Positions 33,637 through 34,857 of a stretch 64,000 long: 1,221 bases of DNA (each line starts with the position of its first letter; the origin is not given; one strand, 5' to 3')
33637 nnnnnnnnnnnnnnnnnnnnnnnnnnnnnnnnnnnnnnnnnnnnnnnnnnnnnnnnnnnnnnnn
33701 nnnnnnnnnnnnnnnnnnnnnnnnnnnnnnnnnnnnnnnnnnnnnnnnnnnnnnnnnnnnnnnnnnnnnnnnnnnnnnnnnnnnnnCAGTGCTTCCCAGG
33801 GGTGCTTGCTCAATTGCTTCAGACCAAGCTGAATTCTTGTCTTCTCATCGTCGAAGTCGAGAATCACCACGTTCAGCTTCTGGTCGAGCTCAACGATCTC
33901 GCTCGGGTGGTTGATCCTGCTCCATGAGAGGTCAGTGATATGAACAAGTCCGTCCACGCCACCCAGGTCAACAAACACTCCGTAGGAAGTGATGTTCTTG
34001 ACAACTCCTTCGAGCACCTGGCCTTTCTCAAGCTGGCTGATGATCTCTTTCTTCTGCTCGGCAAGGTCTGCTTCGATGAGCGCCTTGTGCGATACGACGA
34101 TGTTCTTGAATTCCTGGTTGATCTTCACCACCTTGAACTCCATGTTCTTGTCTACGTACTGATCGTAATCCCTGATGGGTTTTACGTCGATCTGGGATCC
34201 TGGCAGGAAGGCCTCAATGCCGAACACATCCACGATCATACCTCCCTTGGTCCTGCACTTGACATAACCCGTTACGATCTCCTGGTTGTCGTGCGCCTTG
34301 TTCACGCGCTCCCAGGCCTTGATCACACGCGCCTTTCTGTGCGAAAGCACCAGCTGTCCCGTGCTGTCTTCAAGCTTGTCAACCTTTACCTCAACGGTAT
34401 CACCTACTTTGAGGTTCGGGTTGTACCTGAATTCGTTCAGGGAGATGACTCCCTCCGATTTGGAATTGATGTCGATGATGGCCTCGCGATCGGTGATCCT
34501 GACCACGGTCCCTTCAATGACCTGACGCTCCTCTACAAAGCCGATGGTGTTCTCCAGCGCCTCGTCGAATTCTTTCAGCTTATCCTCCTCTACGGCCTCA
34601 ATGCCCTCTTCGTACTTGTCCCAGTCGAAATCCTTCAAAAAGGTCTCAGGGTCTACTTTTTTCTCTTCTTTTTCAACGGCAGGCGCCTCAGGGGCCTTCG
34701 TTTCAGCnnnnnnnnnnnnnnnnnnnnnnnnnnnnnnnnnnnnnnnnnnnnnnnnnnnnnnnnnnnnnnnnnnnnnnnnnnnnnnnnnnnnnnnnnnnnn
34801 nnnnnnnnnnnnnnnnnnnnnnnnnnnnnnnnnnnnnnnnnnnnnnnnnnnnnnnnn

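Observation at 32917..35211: Ribosomal protein S1 fused to a DUF2853-like domain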

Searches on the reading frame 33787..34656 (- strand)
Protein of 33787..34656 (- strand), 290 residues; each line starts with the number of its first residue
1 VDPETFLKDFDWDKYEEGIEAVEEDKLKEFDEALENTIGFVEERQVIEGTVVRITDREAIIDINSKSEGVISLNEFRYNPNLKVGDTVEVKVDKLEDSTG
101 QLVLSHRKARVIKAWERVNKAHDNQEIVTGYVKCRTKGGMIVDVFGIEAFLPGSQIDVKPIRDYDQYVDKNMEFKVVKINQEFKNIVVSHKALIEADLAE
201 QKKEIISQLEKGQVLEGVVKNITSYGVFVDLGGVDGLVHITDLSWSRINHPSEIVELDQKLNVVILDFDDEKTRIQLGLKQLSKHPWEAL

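Call 14: find_related_loci(query=window:33787-34656:-, collection=genome_contigs, flank=3000)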
Query seq(290 aa) (290 aa) in genome_contigs; peptide patterns used: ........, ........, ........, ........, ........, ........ (x = any residue, [..] = any of these).
600 stretches matched a pattern (row limit reached: there are more); 584 encode a relative of the query (tblastn E <= 1e-3); the best 80 are kept; 80 distinct loci.
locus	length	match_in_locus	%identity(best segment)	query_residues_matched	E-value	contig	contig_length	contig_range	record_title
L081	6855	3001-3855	94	6-290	2e-180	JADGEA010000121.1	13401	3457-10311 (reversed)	MAG: Flavobacteriaceae bacterium isolate BB24 NODE_4314_length_13401_cov_6.858142, whole genome shotgun sequence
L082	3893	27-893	91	2-290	5e-180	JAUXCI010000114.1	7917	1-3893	MAG: Flavobacteriaceae bacterium isolate CSMAG_2821 CSMAG_2821_k117_6444870_length_7917_cov_10.0000, whole genome shotgu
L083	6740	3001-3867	89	2-290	6e-174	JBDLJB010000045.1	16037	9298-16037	MAG: Bacteroidota bacterium isolate MAG069 MAG069_45, whole genome shotgun sequence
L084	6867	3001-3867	87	2-290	7e-172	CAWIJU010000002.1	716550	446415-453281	MAG: uncultured Flavobacteriaceae bacterium isolate MFD03804.bin.1.169 genome assembly, contig: contig_14667, whole geno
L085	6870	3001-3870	87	1-290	2e-168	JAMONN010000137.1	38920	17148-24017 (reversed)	MAG: Flavobacteriaceae bacterium isolate 4281-140_metabat2_scaf2bin.048 4281-140_scaffold_278_c1, whole genome shotgun s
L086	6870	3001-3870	85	1-290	8e-167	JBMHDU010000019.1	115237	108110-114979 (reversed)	MAG: Polaribacter sp. isolate xHP1_bin.162 c_000000000019, whole genome shotgun sequence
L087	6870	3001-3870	84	1-290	2e-164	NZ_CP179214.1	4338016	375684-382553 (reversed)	Tenacibaculum sp. nBUS_03 chromosome, complete genome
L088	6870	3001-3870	84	1-290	9e-165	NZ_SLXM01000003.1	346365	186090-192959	Tenacibaculum skagerrakense strain DSM 14836 Ga0310473_103, whole genome shotgun sequence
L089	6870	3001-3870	84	1-290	2e-164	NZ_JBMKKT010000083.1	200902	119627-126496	Tenacibaculum sp. MEBiC06402 k141_58, whole genome shotgun sequence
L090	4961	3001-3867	86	2-290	6e-166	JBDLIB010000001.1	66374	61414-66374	MAG: Bacteroidota bacterium isolate MAG010 MAG010_1, whole genome shotgun sequence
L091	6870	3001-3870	84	1-290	2e-163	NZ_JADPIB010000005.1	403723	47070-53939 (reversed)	Aureivirga marina strain LMG 26721 contig5, whole genome shotgun sequence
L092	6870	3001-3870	84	1-290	4e-163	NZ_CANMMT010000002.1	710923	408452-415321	Uncultured Tenacibaculum sp. isolate 838.fasta NODE_2, whole genome shotgun sequence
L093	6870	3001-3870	83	1-290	1e-162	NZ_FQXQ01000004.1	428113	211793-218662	Wenyingzhuangia marina strain DSM 100572, whole genome shotgun sequence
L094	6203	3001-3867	84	2-290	2e-162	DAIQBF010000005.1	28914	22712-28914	MAG TPA_asm: Lutibacter sp. isolate CTOTU27531 NODE_99_length_28914_cov_5.569493, whole genome shotgun sequence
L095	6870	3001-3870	82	1-290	1e-161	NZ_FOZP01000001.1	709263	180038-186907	Lutibacter maritimus strain DSM 24450, whole genome shotgun sequence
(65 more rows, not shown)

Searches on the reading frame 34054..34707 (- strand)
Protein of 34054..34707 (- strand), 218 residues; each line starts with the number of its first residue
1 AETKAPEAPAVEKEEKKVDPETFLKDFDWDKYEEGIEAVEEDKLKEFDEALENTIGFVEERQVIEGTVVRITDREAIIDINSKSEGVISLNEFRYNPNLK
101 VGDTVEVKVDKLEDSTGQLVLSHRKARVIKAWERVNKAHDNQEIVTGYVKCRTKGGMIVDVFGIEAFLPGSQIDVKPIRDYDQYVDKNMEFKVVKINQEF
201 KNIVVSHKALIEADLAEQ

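Call 49: search_solved_structures(query=window:34054-34707:-, max_evalue=0.00001, show_alignments=3)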
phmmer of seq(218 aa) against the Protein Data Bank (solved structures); distinct sequences matched with E-value up to 0.00001: 13.
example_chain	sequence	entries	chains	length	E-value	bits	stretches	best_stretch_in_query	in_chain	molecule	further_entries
9zcd_A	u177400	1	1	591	5.1e-97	326.9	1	17-216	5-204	30S ribosomal protein S1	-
7qgh_t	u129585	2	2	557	8e-39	136.8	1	47-214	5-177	30S ribosomal protein S1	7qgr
6h4n_y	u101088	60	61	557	1.1e-38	136.4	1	47-214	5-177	30S ribosomal protein S1 | Small ribosomal subunit protein bS1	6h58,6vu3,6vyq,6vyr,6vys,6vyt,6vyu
6bu8_Z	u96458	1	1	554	1.5e-38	135.9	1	51-214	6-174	30S ribosomal protein S1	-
9qqq_V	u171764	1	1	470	1.3e-37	132.9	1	47-214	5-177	Small ribosomal subunit protein bS1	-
6vz3_H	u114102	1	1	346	1.4e-35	126.2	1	49-214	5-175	30S ribosomal protein S1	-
4q7j_D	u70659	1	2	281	1.7e-34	122.7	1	47-214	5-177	30S ribosomal protein S1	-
2mfl_A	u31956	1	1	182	2.3e-33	119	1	47-214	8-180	30S ribosomal protein S1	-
4r71_E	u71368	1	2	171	4.2e-31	111.6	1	47-207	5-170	30S ribosomal protein S1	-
8wi7_b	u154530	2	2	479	8.4e-30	107.3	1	45-214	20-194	30S ribosomal protein bS1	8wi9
5x8p_8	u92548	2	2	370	9.4e-12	48.4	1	45-210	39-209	30S ribosomal protein S1, chloroplastic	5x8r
28jw_a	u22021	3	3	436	1.9e-09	40.9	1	27-209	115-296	Ribosomal protein S1 homologue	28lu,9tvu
2mfi_A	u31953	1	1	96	2.3e-07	34.1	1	61-135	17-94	30S ribosomal protein S1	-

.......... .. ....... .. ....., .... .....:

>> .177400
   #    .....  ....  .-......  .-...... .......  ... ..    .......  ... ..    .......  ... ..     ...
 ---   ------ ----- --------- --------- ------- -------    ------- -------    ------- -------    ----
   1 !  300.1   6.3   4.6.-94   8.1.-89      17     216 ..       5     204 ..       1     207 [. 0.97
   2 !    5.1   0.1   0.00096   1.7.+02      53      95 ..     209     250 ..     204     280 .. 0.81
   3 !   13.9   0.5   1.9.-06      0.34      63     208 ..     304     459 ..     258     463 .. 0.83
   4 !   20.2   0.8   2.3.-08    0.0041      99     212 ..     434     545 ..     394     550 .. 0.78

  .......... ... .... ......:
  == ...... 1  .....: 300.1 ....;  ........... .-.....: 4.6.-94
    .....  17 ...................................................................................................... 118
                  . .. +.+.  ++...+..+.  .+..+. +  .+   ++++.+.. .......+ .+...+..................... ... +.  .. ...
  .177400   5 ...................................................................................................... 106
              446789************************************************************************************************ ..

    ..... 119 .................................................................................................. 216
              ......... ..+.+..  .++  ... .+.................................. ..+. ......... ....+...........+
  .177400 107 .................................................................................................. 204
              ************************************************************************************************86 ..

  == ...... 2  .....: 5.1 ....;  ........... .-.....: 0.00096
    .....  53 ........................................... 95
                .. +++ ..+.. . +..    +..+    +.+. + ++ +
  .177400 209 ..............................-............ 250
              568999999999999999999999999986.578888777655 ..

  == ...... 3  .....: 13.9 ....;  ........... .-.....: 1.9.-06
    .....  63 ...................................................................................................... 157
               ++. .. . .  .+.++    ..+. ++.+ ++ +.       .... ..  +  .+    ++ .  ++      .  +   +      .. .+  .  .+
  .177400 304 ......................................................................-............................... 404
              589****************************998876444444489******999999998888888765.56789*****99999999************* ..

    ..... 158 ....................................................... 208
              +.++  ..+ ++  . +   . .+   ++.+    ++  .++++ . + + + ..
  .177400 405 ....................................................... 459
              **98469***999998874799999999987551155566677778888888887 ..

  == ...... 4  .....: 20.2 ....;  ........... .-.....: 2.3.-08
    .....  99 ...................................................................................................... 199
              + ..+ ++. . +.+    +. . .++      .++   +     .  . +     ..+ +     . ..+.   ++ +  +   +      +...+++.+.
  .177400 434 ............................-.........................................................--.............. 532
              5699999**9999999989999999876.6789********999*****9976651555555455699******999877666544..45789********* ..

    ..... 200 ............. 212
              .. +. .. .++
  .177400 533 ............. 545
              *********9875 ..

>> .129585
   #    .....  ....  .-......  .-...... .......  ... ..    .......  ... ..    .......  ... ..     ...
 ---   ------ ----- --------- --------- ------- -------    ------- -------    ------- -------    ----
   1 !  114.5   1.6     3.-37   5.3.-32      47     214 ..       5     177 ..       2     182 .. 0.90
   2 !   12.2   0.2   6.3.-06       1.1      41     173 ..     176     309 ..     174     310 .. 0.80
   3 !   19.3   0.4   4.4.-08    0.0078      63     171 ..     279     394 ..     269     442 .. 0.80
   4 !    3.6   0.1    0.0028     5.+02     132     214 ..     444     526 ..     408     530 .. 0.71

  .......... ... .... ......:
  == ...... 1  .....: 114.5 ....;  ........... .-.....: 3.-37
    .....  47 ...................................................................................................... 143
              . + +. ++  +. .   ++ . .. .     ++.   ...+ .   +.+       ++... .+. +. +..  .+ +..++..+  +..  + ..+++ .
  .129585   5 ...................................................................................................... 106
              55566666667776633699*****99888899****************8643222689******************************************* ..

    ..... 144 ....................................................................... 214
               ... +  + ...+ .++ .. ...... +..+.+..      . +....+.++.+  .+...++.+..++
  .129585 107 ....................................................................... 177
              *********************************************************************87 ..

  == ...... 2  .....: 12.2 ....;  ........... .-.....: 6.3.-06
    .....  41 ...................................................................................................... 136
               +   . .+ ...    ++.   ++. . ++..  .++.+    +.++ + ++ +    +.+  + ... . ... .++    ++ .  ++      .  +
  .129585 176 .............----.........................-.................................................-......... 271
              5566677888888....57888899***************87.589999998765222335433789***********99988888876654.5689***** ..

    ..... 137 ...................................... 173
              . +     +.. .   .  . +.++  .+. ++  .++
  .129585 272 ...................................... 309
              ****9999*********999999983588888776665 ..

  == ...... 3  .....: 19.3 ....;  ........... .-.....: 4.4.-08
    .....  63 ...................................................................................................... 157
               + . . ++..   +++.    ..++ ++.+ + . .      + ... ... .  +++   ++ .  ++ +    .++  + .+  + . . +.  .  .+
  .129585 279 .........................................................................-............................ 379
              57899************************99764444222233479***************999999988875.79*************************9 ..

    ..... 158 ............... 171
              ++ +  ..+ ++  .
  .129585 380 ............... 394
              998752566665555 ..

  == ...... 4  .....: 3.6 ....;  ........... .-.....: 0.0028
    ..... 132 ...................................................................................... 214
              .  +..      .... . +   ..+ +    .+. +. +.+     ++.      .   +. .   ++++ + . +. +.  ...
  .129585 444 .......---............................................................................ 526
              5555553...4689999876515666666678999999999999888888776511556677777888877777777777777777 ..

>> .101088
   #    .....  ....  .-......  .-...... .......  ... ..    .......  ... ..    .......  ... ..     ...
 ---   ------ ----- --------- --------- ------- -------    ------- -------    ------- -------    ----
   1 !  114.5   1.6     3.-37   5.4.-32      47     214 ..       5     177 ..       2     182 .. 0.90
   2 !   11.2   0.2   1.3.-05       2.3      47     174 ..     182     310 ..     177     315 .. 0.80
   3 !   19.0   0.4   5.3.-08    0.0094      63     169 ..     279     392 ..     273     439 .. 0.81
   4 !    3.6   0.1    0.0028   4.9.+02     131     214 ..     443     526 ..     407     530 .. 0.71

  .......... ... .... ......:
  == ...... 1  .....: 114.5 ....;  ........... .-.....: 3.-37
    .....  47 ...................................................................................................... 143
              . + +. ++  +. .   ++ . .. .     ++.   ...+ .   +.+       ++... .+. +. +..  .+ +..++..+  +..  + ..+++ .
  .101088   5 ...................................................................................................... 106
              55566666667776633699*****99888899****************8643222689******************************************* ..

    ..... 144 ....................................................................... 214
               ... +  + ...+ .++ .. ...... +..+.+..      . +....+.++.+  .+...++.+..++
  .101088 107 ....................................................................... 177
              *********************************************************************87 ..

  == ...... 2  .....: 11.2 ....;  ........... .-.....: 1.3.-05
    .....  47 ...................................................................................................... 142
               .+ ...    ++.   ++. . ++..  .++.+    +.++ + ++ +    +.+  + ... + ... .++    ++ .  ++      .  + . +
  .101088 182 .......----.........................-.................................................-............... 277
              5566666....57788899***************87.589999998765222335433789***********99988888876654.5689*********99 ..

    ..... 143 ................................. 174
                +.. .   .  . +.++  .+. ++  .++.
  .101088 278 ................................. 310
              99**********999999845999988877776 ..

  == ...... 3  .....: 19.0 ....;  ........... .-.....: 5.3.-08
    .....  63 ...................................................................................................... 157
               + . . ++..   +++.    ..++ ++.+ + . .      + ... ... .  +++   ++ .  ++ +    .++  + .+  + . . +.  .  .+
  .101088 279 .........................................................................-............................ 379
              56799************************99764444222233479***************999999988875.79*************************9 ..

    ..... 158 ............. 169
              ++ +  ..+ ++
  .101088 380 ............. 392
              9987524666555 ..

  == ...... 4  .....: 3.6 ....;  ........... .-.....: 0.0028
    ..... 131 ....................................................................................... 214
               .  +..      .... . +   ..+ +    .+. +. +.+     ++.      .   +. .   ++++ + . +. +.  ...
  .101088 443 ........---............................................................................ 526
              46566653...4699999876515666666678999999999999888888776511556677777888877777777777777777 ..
